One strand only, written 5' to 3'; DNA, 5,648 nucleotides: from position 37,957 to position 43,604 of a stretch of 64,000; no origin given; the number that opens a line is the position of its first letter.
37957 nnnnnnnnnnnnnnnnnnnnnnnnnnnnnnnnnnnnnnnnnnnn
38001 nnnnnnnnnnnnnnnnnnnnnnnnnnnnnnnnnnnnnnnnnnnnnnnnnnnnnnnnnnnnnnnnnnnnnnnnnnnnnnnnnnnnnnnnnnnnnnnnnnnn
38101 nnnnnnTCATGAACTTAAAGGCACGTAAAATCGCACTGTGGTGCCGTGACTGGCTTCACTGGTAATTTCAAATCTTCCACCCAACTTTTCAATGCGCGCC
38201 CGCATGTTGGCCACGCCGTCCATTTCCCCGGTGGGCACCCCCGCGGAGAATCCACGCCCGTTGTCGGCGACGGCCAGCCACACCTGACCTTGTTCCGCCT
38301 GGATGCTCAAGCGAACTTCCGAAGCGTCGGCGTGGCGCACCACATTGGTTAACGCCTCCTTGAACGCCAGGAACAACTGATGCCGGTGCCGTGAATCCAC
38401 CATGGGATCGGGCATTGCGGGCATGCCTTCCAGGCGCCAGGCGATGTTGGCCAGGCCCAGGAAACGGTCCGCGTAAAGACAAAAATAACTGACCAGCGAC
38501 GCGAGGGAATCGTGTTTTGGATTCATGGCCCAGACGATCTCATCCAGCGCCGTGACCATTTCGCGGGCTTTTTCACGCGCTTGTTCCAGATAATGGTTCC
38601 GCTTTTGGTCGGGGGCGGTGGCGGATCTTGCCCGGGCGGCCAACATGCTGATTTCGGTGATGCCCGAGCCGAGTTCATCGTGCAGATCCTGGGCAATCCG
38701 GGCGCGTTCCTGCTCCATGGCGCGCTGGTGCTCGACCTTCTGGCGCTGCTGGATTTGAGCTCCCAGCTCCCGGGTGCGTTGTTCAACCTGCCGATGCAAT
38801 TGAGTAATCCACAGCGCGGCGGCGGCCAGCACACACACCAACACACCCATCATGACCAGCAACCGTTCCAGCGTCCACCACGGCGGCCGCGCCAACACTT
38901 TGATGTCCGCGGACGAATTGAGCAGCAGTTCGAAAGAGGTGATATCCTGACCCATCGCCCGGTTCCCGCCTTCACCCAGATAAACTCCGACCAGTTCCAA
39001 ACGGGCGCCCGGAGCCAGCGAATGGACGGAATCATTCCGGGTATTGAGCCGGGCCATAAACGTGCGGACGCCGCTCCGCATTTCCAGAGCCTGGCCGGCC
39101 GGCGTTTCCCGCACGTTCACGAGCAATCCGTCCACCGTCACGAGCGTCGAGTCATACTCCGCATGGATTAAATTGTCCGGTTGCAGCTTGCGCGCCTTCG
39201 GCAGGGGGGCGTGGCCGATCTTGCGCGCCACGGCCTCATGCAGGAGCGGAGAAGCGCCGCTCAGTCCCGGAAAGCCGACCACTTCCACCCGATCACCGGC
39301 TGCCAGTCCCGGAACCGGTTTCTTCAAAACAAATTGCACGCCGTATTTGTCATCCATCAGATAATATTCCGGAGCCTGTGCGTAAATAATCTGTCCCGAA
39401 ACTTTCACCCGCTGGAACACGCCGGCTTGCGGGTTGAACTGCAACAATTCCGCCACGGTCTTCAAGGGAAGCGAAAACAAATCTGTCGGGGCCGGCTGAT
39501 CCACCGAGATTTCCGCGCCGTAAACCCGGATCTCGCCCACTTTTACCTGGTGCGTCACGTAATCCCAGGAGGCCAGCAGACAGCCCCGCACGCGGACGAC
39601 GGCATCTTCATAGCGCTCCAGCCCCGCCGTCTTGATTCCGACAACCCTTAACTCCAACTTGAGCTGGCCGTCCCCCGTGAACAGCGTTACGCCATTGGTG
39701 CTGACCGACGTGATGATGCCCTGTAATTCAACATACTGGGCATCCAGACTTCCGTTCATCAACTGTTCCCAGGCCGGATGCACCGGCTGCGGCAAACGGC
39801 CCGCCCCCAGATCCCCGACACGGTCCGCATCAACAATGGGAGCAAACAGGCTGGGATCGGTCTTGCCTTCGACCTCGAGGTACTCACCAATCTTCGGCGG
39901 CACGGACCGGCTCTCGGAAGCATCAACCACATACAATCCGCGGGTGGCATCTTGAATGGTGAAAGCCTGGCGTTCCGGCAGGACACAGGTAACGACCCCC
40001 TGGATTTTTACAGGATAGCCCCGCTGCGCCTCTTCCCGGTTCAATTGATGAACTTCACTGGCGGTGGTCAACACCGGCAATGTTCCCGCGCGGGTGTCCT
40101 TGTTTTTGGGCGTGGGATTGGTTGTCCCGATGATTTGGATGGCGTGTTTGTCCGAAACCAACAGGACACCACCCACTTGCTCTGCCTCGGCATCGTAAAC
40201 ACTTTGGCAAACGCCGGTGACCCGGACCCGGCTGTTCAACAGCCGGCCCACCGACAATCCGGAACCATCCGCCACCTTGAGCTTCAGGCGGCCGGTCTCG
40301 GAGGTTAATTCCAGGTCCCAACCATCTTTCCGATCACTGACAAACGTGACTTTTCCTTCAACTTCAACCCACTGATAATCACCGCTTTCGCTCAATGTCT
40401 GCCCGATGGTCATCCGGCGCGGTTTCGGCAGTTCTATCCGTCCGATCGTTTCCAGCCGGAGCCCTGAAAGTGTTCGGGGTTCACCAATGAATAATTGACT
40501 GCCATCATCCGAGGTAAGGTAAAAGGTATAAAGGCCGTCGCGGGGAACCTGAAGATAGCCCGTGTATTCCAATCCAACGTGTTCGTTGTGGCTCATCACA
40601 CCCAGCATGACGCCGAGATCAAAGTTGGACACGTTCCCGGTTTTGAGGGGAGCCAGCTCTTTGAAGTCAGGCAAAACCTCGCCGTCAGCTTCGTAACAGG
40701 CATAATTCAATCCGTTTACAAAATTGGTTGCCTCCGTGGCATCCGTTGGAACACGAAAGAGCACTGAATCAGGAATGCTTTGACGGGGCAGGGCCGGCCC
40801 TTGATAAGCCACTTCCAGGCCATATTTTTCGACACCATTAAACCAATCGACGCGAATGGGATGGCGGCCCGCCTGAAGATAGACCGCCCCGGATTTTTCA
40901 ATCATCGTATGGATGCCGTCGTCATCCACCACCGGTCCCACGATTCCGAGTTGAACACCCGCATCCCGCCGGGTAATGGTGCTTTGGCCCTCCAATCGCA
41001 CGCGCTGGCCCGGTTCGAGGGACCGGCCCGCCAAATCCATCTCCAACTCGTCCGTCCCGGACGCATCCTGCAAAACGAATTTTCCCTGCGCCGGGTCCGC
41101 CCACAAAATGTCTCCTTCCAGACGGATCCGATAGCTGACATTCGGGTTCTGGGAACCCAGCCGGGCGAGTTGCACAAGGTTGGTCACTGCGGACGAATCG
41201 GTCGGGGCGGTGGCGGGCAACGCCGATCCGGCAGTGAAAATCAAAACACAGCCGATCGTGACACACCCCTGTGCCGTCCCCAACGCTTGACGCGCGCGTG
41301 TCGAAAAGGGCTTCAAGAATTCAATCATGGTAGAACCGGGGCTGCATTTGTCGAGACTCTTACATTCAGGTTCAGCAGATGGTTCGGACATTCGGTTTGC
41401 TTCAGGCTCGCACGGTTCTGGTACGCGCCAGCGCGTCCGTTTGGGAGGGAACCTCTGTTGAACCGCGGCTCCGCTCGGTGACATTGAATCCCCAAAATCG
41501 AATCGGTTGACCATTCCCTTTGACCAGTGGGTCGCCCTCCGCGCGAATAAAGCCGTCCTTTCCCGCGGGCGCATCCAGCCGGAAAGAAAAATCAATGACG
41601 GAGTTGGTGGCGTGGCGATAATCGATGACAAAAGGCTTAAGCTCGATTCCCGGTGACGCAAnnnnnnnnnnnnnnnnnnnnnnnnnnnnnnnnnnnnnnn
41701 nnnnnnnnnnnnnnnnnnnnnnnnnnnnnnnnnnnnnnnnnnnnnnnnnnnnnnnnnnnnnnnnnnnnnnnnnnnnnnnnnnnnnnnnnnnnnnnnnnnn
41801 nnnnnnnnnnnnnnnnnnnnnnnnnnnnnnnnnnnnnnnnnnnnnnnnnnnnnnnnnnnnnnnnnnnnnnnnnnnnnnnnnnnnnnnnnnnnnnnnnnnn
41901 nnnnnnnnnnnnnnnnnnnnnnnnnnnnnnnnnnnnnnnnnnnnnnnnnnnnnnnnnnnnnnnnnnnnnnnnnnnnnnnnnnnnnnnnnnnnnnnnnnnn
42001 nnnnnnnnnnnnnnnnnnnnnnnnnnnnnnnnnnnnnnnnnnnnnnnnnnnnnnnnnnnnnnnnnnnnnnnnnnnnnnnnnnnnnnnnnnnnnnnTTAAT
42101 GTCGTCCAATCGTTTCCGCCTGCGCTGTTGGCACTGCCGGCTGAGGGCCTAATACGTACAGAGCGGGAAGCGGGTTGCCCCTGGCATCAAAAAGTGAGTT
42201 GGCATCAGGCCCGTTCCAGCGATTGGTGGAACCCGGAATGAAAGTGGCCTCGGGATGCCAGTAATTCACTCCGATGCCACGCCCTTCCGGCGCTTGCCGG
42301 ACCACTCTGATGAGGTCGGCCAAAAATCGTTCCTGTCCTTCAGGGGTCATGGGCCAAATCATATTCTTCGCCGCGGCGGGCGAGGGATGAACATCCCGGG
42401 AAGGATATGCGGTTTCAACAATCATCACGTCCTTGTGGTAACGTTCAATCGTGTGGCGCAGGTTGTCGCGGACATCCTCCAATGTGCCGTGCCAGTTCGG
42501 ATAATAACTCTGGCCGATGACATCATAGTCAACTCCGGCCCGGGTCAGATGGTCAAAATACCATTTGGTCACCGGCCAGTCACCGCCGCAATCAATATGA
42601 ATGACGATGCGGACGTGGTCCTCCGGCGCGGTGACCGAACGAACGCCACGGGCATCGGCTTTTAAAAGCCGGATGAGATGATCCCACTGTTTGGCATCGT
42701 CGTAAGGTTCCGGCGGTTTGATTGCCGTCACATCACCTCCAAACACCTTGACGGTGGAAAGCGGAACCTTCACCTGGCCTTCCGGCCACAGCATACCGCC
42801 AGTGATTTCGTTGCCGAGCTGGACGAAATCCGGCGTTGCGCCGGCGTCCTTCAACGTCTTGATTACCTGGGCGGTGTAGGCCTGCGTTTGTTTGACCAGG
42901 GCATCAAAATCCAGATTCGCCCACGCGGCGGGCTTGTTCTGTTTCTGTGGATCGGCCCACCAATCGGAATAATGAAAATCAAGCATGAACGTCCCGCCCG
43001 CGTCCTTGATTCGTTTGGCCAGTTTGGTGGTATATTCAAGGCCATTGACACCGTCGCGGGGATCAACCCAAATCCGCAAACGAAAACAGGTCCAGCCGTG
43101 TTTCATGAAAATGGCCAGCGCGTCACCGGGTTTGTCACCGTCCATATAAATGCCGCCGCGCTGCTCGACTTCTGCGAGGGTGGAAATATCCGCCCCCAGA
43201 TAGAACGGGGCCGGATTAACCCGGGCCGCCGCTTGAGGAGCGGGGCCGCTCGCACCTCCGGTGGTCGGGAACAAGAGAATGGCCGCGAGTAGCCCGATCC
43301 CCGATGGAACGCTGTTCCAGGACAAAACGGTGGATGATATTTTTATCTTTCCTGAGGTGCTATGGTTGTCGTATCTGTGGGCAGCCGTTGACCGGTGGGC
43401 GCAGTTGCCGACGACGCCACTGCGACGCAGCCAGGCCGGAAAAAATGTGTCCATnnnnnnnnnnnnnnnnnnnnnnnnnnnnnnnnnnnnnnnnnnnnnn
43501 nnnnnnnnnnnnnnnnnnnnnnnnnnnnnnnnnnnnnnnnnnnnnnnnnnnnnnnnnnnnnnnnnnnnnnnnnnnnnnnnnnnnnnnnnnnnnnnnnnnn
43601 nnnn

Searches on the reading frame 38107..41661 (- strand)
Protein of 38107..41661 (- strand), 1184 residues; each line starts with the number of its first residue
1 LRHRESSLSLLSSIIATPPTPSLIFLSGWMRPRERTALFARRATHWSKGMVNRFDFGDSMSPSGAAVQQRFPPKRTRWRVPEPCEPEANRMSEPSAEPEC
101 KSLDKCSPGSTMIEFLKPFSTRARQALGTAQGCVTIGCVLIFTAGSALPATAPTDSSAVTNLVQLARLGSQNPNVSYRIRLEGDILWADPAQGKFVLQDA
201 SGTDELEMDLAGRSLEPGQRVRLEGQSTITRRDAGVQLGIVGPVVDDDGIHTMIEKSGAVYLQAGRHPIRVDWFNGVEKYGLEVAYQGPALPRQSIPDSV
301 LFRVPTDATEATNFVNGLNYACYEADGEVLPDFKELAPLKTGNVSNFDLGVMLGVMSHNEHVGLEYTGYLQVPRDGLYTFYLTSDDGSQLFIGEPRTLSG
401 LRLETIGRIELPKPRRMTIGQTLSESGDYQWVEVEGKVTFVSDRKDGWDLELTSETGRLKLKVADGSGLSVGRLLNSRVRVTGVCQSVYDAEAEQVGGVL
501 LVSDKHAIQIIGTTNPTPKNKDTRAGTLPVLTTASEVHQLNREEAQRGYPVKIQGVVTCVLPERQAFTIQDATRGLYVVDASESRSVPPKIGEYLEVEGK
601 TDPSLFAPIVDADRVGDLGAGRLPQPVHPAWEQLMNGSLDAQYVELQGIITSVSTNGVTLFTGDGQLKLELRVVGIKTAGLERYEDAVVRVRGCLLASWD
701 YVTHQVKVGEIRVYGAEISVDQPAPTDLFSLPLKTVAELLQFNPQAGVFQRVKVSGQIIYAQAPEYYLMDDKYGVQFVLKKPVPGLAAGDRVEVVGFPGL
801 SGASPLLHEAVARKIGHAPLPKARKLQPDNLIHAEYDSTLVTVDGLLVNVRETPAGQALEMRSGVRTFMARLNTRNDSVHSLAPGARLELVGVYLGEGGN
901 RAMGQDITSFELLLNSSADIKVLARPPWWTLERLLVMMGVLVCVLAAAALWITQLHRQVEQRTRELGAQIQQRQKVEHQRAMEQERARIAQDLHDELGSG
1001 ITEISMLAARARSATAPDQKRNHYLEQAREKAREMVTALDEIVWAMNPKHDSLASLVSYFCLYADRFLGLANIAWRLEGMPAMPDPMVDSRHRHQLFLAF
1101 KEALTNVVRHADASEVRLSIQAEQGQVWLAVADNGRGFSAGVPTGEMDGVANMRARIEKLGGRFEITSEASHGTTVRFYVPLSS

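Call 61: search_protein_families(library=pfam, proteins=[window:38107-41661:-], max_evalue=0.001)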
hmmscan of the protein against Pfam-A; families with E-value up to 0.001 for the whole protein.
window:38107-41661:- (1184 aa): 5 families
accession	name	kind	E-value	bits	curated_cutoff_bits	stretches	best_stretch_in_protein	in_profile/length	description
PF02518.31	HATPase_c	-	3.7e-13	50.3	26.4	1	1095-1183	5-110/111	Histidine kinase-, DNA gyrase B-, and HSP90-like ATPase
PF07691.17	PA14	-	1.4e-10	41.6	24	1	355-393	39-77/147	PA14 domain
PF07730.19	HisKA_3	-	1.5e-09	38.7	24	1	985-1049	1-66/68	Histidine kinase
PF13581.12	HATPase_c_2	-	8.1e-07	29.5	27.4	1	1089-1140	25-81/127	Histidine kinase-like ATPase domain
PF10528.15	GLEYA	-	9.7e-05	23.1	26.2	0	364-400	3-39/91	GLEYA domain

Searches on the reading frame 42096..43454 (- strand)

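Call 90: search_protein_families(library=pfam, proteins=[window:42096-43454:-], max_evalue=0.0001)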
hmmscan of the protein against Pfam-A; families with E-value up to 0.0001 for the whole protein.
window:42096-43454:- (452 aa): 1 family
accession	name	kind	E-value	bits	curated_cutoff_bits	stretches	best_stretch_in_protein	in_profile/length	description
PF07745.19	Glyco_hydro_53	-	2.5e-92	309.9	24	1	85-435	1-340/340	Glycosyl hydrolase family 53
